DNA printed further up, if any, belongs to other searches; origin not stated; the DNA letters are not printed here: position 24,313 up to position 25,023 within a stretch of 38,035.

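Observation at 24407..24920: Lipoprotein moron inserted between the tail chaperone (G/GT) and tape measure genes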

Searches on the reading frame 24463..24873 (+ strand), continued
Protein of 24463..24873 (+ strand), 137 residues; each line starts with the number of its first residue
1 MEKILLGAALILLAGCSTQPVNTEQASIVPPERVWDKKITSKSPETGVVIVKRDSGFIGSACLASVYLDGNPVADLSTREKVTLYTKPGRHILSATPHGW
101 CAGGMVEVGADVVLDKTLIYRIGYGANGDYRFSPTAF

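Call 41: find_encoding_contigs(protein=P0049, flank=5000, max_places=2)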
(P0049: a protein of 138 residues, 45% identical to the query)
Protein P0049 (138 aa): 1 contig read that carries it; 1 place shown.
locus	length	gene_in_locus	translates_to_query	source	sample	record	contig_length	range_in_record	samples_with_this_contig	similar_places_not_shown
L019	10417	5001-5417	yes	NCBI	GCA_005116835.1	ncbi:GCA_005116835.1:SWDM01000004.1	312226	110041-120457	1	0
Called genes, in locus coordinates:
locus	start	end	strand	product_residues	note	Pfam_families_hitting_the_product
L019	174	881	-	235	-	PF03824:NicO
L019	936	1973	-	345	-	PF04055:Radical_SAM, PF13353:Fer4_12 (weak), PF06463:Mob_synth_C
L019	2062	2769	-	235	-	PF02597:ThiS, PF02391:MoaE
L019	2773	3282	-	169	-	PF01967:MoaC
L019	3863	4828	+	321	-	-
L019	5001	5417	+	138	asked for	-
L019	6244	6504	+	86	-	PF26688:RHH_12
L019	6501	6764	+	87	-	PF10130:PIN_2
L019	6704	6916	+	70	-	PF10130:PIN_2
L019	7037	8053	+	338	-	PF08100:Dimerisation, PF00891:Methyltransf_2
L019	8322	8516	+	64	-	-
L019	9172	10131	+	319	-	PF02152:FolB, PF13489:Methyltransf_23, PF03848:TehB, PF13649:Methyltransf_25, PF13847:Methyltransf_31 (weak), PF08241:Methyltransf_11 (weak), PF08242:Methyltransf_12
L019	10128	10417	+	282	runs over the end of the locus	PF02811:PHP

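Call 42: get_annotated_region(hit=H30, flank=3500)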
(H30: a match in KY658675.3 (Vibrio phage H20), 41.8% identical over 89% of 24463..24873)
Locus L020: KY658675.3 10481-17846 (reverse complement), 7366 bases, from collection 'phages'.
description: Vibrio phage H20, complete genome.
organism: Vibrio phage H20 (NCBI taxid 1965457)
taxonomy: Viruses; Duplodnaviria; Heunggongvirae; Uroviricota; Caudoviricetes
host: Vibrio anguillarum BA35; source: marine water, aquaculture sample; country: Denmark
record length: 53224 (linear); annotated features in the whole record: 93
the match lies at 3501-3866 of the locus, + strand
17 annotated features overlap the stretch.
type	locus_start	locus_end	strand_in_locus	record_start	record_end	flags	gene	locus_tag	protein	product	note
CDS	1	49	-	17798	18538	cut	-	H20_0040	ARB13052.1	putative DNA-binding protein Roi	DNA-binding protein structure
CDS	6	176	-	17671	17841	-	-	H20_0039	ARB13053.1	hypothetical protein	-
CDS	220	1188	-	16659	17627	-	-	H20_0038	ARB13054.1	helix-turn-helix domain containing protein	DNA binding protein structure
CDS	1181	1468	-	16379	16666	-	-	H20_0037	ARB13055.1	DNA/RNA-binding protein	DNA/RNA-binding 3-helical bundle protein structure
CDS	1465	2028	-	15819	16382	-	-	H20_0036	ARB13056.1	DNA N-6-adenine methyltransferase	DNA N-6-adenince methyltransferase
CDS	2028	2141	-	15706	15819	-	-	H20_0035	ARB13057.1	hypothetical protein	-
CDS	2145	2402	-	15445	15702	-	-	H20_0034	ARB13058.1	hypothetical protein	-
CDS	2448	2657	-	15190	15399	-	-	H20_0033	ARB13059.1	transcriptional regulator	DNA binding protein structure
CDS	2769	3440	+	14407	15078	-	-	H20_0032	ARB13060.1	repressor protein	lambda repressor protein structure; Lambda cI prophage repressor protein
CDS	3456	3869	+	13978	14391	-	-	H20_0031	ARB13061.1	putative lipoprotein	fibronectin(iii)-like module protein structure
CDS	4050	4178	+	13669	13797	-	-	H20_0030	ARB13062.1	hypothetical protein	-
tRNA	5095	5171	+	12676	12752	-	-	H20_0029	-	tRNA-Arg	-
CDS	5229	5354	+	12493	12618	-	-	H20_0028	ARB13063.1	hypothetical protein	-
CDS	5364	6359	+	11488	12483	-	-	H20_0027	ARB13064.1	nucleoid-associated protein YejK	integration host factor protein structure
CDS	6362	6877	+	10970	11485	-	-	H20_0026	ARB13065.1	hypothetical protein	-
CDS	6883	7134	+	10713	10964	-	-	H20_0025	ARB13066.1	transcription factor protein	transcription factor focb protein structure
CDS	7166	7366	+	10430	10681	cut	-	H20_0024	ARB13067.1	putative DNA-directed RNA polymerase, beta' subunit/160 kD subunit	putative DNA-directed RNA polymerase, beta' subunit/160 kD subunit; COG0086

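Call 43: get_annotated_region(hit=H47, flank=3500)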
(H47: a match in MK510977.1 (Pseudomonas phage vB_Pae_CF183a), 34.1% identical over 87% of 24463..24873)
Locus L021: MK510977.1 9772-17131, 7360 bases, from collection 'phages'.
description: Pseudomonas phage vB_Pae_CF183a, partial genome.
organism: Pseudomonas phage vB_Pae_CF183a (NCBI taxid 2563557)
taxonomy: Viruses; Duplodnaviria; Heunggongvirae; Uroviricota; Caudoviricetes
host: Pseudomonas aeruginosa; source: lung of cystic fibrosis patients; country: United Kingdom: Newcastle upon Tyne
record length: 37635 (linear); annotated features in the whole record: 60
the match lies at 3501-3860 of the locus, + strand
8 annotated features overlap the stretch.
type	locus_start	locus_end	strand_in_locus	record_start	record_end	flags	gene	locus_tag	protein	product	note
CDS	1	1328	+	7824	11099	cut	-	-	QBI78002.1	hypothetical protein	-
CDS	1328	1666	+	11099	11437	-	-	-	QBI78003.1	minor tail protein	-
CDS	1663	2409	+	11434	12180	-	-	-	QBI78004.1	minor tail protein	-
CDS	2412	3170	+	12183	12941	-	-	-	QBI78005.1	tail assembly protein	-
CDS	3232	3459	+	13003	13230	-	-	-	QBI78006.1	hypothetical protein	-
CDS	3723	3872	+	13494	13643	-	-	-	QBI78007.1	hypothetical protein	-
CDS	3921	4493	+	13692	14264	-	-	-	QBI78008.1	tail assembly protein I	-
CDS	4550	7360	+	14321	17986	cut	-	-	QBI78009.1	tail fiber protein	-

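Call 44: get_annotated_region(hit=H61, flank=3500)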
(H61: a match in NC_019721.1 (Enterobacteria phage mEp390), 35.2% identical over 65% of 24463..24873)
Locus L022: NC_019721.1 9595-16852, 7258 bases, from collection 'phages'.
description: Enterobacterial phage mEp390, complete genome.
organism: Enterobacteria phage mEp390 (NCBI taxid 1147158)
taxonomy: Viruses; Duplodnaviria; Heunggongvirae; Uroviricota; Caudoviricetes; Hendrixvirinae
host: Escherichia coli; source: -; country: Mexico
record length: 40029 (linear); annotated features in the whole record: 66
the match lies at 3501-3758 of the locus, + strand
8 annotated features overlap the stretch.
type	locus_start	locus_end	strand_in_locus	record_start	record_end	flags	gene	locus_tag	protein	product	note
CDS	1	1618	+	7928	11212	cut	-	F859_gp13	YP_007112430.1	tail length tape measure protein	similar to YP_001176949 lambda family phage tail tape measure protein [Enterobacter sp. 6 38]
CDS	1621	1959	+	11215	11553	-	-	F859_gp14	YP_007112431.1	minor tail protein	similar to NP_037711 Gp17 [Enterobacteria phage HK97]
CDS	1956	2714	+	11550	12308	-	-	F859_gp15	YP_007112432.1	minor tail protein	similar to NP_037712 Gp18 [Enterobacteria phage HK97]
CDS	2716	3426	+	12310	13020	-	-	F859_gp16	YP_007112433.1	minor tail protein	similar to NP_037713 Gp19 [Enterobacteria phage HK97]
CDS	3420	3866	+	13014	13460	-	-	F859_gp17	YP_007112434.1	lipoprotein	similar to NP_395370 putative lipoprotein [Yersinia pestis CO92]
regulatory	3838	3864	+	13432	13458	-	-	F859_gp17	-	promoter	similar to consensus E. coli promoter (TTGACA(N15-17)TATAAT) with 2bp mismatch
CDS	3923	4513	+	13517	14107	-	-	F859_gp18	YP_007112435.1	tail protein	similar to NP_037681 gp21 [Enterobacteria phage HK022]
CDS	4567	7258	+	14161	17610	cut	-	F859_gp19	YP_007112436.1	tail protein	similar to NP_037717 tail fiber [Enterobacteria phage HK97]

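Call 45: get_annotated_region(hit=H25, flank=3500)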
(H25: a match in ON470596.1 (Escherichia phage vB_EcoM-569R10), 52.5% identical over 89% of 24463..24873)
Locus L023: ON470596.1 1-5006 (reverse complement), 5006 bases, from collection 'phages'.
description: Escherichia phage vB_EcoM-569R10, complete genome.
organism: Escherichia phage vB_EcoM-569R10 (NCBI taxid 2946078)
taxonomy: Viruses; Duplodnaviria; Heunggongvirae; Uroviricota; Caudoviricetes
host: Escherichia coli; source: -; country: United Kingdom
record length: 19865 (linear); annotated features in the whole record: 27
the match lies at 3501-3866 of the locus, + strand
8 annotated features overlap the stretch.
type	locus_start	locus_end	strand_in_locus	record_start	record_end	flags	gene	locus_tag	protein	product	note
CDS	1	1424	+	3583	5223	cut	-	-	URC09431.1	hypothetical protein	-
CDS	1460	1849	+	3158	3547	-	-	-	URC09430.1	tail protein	-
CDS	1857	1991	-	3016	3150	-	-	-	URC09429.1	hypothetical protein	-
CDS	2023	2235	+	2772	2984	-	-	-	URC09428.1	tail protein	-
CDS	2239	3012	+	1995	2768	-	-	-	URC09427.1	tail formation protein D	-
CDS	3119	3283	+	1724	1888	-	-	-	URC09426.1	hypothetical protein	Gene D protein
CDS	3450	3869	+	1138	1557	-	-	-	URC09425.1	hypothetical protein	-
CDS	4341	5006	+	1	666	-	-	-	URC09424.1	putative protein YecA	Uncharacterized protein YecA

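Call 51: fold_search(model_id=the predicted structure, library=viral)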
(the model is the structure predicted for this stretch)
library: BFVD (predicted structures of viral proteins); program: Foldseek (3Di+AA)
matches with E <= 10: 567; with E <= 0.001: 2
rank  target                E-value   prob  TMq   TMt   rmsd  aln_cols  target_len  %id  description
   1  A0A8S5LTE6            8.9e-06  1.00  0.55  0.28   2.3        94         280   21  DUF4352 domain-containing protein [Siphoviridae sp. ctOIB27]
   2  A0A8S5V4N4            6.2e-05  1.00  0.55  0.56   2.2        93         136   17  Uncharacterized protein [Siphoviridae sp. ctSMg55]
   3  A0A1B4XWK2            1.3e-03  0.99  0.39  0.21  12.7       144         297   13  Lipoprotein [Tenacibaculum phage pT24]
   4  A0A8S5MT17            1.6e-03  1.00  0.40  0.54   4.0        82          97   16  Carboxypeptidase regulatory-like domain protein [Siphoviridae sp. ct8Ri8]
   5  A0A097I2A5            2.5e-03  1.00  0.50  0.28  11.8       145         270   12  (no name in the UniProt tables at hand)
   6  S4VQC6                2.9e-03  1.00  0.44  0.50   4.3       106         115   16  Uncharacterized protein [Pandoravirus dulcis]
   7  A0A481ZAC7            3.1e-03  0.98  0.31  0.29   6.7       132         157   12  Uncharacterized protein [Pithovirus LCPAC401]
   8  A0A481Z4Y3            5.3e-03  1.00  0.53  0.33   2.6        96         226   20  DUF4397 domain-containing protein [Pithovirus LCPAC101]
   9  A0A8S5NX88            1.0e-02  1.00  0.36  0.16   4.3        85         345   12  Glycine-rich domain-containing protein [Siphoviridae sp. ctVzN31]
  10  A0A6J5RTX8            1.3e-02  0.93  0.36  0.23  20.5       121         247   16  Uncharacterized protein [uncultured Caudovirales phage]
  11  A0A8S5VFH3            1.7e-02  1.00  0.47  0.31   3.9        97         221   15  Uncharacterized protein [Siphoviridae sp. ct1da40]
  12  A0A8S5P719            1.8e-02  1.00  0.41  0.07   4.7        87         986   14  Baseplate wedge protein (Fragment) [Herelleviridae sp. cttEB8]
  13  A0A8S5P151            1.9e-02  1.00  0.41  0.16   4.8        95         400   13  Putative transglutaminase-family protein [Siphoviridae sp. ctEqU3]
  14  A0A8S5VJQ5            2.0e-02  0.96  0.42  0.12  15.3       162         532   12  (no name in the UniProt tables at hand)
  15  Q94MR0                2.2e-02  0.90  0.38  0.34  19.6       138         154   12  p59 [Myxococcus phage Mx8]
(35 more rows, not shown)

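Call 53: find_related_loci(query=A3, collection=viral_contigs, flank=5000)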
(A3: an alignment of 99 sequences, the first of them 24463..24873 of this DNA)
Query A3 (137 aa) in viral_contigs; peptide patterns used: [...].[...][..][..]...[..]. (x = any residue, [..] = any of these).
102 stretches matched a pattern; 87 encode a relative of the query (tblastn E <= 1e-3); the best 80 are kept; 80 distinct loci.
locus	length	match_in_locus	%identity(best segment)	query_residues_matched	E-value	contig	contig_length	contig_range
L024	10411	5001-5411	90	1-137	1e-78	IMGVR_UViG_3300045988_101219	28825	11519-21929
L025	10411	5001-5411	88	1-137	8e-78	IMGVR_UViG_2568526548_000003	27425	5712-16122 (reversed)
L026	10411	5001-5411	88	1-137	8e-78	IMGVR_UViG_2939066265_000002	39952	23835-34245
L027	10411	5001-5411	74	1-137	6e-70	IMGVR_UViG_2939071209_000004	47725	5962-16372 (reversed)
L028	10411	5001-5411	72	1-137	1e-68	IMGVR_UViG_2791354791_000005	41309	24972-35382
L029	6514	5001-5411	72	1-137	1e-64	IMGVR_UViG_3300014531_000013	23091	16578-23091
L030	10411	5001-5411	72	1-137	1e-64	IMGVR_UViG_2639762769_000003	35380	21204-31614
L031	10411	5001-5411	72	1-137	6e-64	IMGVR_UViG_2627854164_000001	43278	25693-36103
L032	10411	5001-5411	56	1-137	2e-47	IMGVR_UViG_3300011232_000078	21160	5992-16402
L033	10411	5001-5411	54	1-137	8e-46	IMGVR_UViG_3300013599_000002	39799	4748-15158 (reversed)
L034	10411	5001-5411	52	1-137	5e-45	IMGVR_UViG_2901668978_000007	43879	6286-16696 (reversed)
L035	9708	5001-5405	53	3-137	4e-45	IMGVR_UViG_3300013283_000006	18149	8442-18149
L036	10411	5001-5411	53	1-137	1e-44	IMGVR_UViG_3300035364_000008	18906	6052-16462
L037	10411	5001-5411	53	1-137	1e-44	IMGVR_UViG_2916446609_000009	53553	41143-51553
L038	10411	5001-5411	51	1-137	2e-44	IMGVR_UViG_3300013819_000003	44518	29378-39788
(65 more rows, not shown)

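Call 59: search_protein_families(library=pfam, alignment_id=A5, max_evalue=0.00001)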
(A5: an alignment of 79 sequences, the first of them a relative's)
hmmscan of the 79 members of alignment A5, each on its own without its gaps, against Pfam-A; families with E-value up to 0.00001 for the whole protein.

A. member 1, L024:4246-4638:+ (131 aa): 1 family
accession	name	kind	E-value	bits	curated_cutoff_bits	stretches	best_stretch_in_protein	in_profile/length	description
PF06222.17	Phage_TAC_1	-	6.6e-46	155.7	25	1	11-128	3-121/124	Phage tail assembly chaperone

B. families by the number of members that match (of 79 scanned): 12 families
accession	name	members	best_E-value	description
PF00877.26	NLPC_P60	43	5.3e-22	NlpC/P60 family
PF14464.11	Prok-JAB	43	2.6e-21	Prokaryotic homologs of the JAB domain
PF06222.17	Phage_TAC_1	11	3.6e-55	Phage tail assembly chaperone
PF04383.19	KilA-N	5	2.6e-15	KilA-N domain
PF06805.18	Lambda_tail_I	2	5.3e-07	Bacteriophage lambda tail assembly protein I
PF14859.11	Colicin_M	1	6.4e-65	Colicin M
PF20155.4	TMP_3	1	1.5e-53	Tape measure protein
PF15956.11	DUF4760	1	2.5e-34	Domain of unknown function (DUF4760)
PF08400.16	phage_tail_N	1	4.3e-24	Prophage tail fibre N-terminal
PF01844.29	HNH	1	1.3e-15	HNH endonuclease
PF06120.16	Phage_HK97_TLTM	1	7.6e-15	Tail length tape measure protein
PF14279.12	HNH_5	1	2.9e-07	HNH endonuclease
